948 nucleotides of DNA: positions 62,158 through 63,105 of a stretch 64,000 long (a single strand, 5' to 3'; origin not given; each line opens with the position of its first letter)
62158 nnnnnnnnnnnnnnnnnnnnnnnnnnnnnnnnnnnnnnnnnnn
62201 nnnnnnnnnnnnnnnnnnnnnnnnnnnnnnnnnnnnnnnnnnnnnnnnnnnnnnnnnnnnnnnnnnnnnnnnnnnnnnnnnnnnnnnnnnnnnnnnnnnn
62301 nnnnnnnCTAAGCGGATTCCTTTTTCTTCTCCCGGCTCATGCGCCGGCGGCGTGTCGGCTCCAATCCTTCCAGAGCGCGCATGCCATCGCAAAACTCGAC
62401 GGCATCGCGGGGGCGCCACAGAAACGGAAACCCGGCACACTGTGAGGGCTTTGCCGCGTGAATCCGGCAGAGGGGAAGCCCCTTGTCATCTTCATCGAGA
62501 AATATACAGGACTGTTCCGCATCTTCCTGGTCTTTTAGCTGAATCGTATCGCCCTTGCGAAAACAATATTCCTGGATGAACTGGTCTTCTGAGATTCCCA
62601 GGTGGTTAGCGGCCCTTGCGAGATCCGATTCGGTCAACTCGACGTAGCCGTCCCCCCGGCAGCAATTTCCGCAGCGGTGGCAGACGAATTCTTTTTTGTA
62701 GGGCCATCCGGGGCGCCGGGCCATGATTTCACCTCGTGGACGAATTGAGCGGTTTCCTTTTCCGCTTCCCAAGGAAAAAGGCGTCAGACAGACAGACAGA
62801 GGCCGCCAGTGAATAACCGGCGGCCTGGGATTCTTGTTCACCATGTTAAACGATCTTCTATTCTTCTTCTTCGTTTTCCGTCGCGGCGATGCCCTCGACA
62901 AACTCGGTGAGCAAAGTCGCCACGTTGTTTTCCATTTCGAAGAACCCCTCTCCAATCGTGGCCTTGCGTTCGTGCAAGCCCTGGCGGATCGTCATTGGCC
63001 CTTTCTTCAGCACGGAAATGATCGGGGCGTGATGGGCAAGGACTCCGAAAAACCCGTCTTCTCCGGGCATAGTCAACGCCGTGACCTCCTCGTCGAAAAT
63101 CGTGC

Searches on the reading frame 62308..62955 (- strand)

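Call 64: search_protein_families(library=pfam, proteins=[window:62308-62955:-], max_evalue=0.01)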
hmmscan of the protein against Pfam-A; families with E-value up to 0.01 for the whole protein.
window:62308-62955:- (215 aa): 1 family
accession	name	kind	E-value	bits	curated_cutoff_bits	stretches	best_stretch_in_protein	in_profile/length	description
PF03692.20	CxxCxxCC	-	9.4e-11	42.7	23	1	92-179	2-72/85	Putative zinc- or iron-chelating domain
